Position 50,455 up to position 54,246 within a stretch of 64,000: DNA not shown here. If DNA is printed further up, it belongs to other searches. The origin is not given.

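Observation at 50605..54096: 1163-aa protein with a type IV prepilin N-terminus, FN3-like modules and a Cys-rich C-terminus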

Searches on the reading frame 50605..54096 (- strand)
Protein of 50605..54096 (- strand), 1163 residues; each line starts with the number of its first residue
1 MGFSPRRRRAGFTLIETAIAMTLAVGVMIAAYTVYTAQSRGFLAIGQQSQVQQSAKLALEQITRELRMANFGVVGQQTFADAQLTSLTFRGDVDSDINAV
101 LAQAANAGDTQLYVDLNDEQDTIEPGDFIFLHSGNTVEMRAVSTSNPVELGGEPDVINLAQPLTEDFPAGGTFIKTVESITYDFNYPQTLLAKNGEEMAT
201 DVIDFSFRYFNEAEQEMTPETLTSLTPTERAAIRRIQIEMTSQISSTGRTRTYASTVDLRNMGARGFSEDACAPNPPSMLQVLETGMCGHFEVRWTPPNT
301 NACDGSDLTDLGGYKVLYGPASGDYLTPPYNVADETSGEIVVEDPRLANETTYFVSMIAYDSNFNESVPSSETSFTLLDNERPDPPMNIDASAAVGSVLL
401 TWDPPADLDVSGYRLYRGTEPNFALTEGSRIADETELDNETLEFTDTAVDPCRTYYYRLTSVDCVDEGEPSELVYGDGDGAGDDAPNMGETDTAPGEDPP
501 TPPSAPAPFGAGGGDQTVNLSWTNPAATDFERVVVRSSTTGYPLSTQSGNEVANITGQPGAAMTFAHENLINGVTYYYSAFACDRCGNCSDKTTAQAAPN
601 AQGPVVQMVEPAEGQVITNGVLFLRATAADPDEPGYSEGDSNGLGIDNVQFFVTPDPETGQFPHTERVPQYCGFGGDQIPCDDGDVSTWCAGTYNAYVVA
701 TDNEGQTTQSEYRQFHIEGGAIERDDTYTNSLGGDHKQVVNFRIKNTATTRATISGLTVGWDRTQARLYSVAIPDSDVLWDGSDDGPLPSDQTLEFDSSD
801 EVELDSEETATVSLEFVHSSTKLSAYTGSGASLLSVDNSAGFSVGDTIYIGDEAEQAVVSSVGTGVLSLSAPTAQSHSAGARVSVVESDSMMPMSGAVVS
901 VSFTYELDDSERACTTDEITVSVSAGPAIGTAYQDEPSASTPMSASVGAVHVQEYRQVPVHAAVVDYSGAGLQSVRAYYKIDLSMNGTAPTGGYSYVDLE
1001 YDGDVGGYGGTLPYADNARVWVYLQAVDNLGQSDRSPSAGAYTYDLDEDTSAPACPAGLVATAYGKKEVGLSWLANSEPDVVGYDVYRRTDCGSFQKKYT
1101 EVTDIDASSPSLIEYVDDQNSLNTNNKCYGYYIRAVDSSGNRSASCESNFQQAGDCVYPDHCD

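Call 6: search_protein_families(library=pfam, proteins=[window:50605-54096:-], max_evalue=0.01)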
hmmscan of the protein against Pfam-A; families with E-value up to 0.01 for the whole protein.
window:50605-54096:- (1163 aa): 3 families
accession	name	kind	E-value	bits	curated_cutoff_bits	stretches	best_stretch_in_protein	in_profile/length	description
PF00041.27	fn3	-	4.9e-11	43.1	25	0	276-373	2-81/84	Fibronectin type III domain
PF25523.1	Ig_RIMBP2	-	3.1e-08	34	27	1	273-374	2-97/105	RIMBP2-like, immunoglobulin-like domain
PF07963.17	N_methyl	-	0.00071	19.5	21.2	1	6-24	1-19/27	Prokaryotic N-terminal methylation motif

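Call 7: search_protein_families(library=ncbifam, proteins=[window:50605-54096:-], max_evalue=0.01)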
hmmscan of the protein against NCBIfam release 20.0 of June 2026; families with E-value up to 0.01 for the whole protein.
window:50605-54096:- (1163 aa): 2 families
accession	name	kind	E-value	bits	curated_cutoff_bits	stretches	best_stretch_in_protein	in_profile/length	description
NF045522.1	MXAN_2561_fam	equivalog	9.5e-14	51.6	150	1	500-596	166-254/304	MXAN_2561 family MXYO-CTERM-anchored protein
NF007848.0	PRK10557.1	equivalog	0.0014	18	120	1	7-71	8-72/192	prepilin peptidase-dependent protein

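Call 8: find_homologous_proteins(query=window:50605-54096:-, max_evalue=0.00001)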
Query window:50605-54096:- (1163 aa): 17 proteins with E <= 0.00001 among 8000 candidates.
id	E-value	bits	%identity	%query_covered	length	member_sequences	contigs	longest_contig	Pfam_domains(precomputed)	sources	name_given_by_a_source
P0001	0.0e+0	2311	98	90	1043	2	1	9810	PF25523.2,PF00041.28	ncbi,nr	ncbi:hypothetical protein KDL45_02485, partial [bacterium]|nr:hypothetical protein [bacterium]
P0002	0.0e+0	1302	51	99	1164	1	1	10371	PF07963.18,PF00041.28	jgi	-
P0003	0.0e+0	1270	52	99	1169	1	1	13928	PF25523.2,PF00041.28,PF16656.12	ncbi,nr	ncbi:prepilin-type N-terminal cleavage/methylation domain-containing protein [bacterium]|nr:prepilin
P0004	0.0e+0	1254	51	98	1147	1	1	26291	PF00041.28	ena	-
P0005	0.0e+0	1222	49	99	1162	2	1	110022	PF07963.18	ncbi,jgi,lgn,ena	-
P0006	0.0e+0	1099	45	99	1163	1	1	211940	PF00041.28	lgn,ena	-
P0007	0.0e+0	1082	45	99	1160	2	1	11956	PF25523.2,PF00041.28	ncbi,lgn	-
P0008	0.0e+0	1081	44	99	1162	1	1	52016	PF00041.28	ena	-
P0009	0.0e+0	1047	43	99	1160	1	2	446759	PF07963.18,PF25523.2,PF00041.28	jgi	jgi:type II secretory pathway pseudopilin PulG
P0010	0.0e+0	1045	44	99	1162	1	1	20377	PF07963.18,PF25523.2,PF00041.28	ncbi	-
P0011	0.0e+0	1040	44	99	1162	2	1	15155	PF07963.18,PF25523.2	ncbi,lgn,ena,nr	ncbi:MAG: prepilin-type N-terminal cleavage/methylation domain-containing protein [Myxococcales bact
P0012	0.0e+0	1030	43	99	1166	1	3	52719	PF07963.18,PF25523.2,PF00041.28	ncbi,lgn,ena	-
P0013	3.4e-245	835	40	99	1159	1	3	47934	PF07963.18,PF00041.28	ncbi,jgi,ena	jgi:type II secretory pathway pseudopilin PulG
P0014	2.7e-241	822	45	75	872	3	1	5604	PF00041.28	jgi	jgi:hypothetical protein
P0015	4.3e-29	119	28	34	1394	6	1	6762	PF07963.18,PF25523.2,PF00041.28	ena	-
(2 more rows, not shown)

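Call 12: find_encoding_contigs(protein=P0009, flank=10000, max_places=2)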
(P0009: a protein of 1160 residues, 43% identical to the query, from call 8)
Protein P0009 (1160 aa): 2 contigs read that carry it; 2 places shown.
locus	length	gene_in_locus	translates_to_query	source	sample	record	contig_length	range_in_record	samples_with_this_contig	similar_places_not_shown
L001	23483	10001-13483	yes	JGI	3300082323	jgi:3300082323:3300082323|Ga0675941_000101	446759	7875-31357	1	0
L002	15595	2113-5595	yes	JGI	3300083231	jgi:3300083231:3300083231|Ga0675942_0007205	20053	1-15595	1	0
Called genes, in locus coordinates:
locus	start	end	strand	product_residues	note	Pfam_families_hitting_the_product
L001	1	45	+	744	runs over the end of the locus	-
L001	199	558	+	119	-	-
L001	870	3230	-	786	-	-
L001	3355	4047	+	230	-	-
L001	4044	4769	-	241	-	PF02517:Rce1-like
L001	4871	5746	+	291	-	PF08238:Sel1 (faint)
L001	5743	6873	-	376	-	PF03372:Exo_endo_phos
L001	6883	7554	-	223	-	PF07238:PilZ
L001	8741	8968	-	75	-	-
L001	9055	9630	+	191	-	PF07963:N_methyl, PF12019:GspH (weak)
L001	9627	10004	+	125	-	-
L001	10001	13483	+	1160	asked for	PF07963:N_methyl (weak), PF00041:fn3 (faint), PF25523:Ig_RIMBP2 (weak)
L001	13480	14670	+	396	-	-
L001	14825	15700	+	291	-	-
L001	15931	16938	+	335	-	PF00318:Ribosomal_S2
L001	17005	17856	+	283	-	PF25025:EF-Ts_N, PF00889:EF_TS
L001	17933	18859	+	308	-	PF14315:DUF4380 (faint)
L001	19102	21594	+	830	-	PF08448:PAS_4 (faint), PF13188:PAS_8 (faint), PF13426:PAS_9 (faint), PF00989:PAS (weak), PF08447:PAS_3, PF00512:HisKA, PF02518:HATPase_c, PF00072:Response_reg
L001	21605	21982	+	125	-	PF00072:Response_reg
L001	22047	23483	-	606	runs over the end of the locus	-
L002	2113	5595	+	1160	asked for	PF07963:N_methyl (weak), PF00041:fn3 (faint), PF25523:Ig_RIMBP2 (weak)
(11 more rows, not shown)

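Call 17: search_solved_structures(query=A1, max_evalue=1, show_alignments=2)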
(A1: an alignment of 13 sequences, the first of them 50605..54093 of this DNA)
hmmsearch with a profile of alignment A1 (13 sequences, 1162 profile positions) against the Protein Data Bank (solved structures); distinct sequences matched with E-value up to 1: 39.
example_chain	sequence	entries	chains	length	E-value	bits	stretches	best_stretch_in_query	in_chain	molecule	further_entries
4gh7_B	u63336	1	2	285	2.8e-06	28.4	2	490-579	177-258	Fibronectin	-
5n47_B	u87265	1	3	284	3e-06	28.3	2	490-579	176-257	Fibronectin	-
8peq_A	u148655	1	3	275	3.1e-06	28.2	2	490-579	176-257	Fibronectin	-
1fnf_A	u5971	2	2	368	9.8e-06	26.6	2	384-454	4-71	FIBRONECTIN | Isoform 1 of Fibronectin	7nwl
3t1w_A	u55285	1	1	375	9.9e-06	26.6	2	490-579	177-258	four-domain fibronectin fragment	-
7ndg_B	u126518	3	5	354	3.2e-05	24.9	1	333-473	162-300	Neogenin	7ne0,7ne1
3mpc_A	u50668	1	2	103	4.5e-05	24.4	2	1055-1109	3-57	Fn3-like protein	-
4yh7_A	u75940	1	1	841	0.00013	22.9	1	310-460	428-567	Receptor-type tyrosine-protein phosphatase delta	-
8pn5_A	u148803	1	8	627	0.00015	22.7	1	1051-1152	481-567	DUF3472 domain-containing protein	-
8pn3_A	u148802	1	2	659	0.00017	22.5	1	1051-1152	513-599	DUF3472 domain-containing protein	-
8pmu_A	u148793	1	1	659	0.00017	22.5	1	1051-1152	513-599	DUF3472 domain-containing protein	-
6tpw_A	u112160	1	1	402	0.00023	22.1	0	381-473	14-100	Receptor-type tyrosine-protein phosphatase F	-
7y6e_A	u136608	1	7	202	0.00035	21.5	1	275-469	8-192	Dscam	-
6tpv_A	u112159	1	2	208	0.00037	21.4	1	381-473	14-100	Receptor-type tyrosine-protein phosphatase F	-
4u3h_A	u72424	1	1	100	0.00042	21.2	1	381-471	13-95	FN3con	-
5z06_A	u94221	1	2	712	0.011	16.6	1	1067-1154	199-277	BDI_3064 protein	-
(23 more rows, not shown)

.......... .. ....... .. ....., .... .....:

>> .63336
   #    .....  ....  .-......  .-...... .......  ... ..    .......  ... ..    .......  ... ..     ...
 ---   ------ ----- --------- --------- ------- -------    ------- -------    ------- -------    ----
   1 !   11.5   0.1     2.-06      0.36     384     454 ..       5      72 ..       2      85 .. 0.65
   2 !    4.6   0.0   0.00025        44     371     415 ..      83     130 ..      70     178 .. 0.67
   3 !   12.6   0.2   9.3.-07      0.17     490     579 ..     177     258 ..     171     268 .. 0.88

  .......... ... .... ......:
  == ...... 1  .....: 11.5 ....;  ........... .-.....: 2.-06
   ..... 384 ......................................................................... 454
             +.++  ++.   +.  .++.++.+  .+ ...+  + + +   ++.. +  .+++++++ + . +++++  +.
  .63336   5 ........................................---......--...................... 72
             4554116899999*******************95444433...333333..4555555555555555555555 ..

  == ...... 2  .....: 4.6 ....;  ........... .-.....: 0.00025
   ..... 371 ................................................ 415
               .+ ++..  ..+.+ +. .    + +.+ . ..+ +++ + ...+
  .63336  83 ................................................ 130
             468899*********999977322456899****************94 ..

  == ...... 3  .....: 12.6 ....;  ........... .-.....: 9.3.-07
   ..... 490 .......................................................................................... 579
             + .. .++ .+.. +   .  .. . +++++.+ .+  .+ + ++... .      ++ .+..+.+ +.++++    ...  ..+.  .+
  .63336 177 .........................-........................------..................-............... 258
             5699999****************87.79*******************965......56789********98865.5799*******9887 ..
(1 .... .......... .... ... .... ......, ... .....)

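Call 18: find_encoding_contigs(protein=P0006, flank=10000, max_places=1)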
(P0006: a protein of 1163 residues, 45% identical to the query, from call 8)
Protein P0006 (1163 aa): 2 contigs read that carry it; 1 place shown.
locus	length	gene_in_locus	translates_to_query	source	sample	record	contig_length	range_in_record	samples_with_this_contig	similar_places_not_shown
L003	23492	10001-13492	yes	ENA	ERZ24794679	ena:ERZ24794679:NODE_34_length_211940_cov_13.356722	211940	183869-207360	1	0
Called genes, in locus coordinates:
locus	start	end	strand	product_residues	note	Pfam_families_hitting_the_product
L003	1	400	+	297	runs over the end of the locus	PF11356:T2SSC (faint)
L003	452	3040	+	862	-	PF21305:type_II_gspD_N0, PF03958:Secretin_N, PF00263:Secretin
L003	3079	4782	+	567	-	PF05157:MshEN, PF00437:T2SSE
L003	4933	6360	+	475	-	-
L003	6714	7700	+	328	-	PF00318:Ribosomal_S2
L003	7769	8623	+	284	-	PF25025:EF-Ts_N, PF00889:EF_TS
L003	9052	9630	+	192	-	PF07963:N_methyl, PF12019:GspH (weak)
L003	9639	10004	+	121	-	-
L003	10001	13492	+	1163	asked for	PF00041:fn3 (faint)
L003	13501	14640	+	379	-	PF14341:PilX_N (weak)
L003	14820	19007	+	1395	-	PF08126:Propeptide_C25, PF01364:Peptidase_C25, PF18911:PKD_4, PF00801:PKD, PF18911:PKD_4, PF00801:PKD, PF18911:PKD_4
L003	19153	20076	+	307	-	PF16697:Yop-YscD_cpl, PF00498:FHA, PF16697:Yop-YscD_cpl, PF00498:FHA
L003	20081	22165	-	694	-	PF00069:Pkinase, PF07714:PK_Tyr_Ser-Thr, PF13428:TPR_14 (faint), PF00515:TPR_1 (faint), PF07719:TPR_2 (faint), PF13181:TPR_8 (faint)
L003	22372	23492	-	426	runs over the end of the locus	PF00589:Phage_integrase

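Call 20: find_encoding_contigs(protein=P0005, flank=10000, max_places=1)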
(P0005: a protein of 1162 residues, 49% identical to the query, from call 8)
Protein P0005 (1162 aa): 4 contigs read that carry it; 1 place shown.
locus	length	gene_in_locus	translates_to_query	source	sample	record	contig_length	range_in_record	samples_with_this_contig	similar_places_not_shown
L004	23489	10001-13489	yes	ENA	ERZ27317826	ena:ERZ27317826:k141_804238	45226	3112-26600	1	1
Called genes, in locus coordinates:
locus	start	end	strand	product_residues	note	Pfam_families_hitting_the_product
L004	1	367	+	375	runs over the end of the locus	PF13439:Glyco_transf_4, PF13579:Glyco_trans_4_4, PF00534:Glycos_transf_1, PF13692:Glyco_trans_1_4, PF13524:Glyco_trans_1_2 (weak)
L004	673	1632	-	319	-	-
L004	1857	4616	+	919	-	PF00082:Peptidase_S8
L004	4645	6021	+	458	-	PF01266:DAO (weak), PF01946:Thi4 (weak), PF12831:FAD_oxidored (weak)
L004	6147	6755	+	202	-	PF13505:OMP_b-brl (weak)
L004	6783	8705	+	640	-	PF00009:GTP_EFTU, PF03144:GTP_EFTU_D2, PF25461:Beta-barrel_SelB, PF09106:WHD_2nd_SelB (weak), PF09107:WHD_3rd_SelB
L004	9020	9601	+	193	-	PF07963:N_methyl (weak), PF12019:GspH (weak)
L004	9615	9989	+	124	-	PF07963:N_methyl (weak)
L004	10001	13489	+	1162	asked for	PF07963:N_methyl (weak)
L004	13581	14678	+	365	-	PF14341:PilX_N (faint)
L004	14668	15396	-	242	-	PF04972:BON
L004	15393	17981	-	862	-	PF12228:DUF3604 (faint), PF13860:FlgD_ig (faint)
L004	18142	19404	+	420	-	PF03349:Toluene_X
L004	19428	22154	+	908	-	PF13205:Big_5, PF17970:bMG1 (faint), PF13205:Big_5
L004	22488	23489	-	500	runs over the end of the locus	-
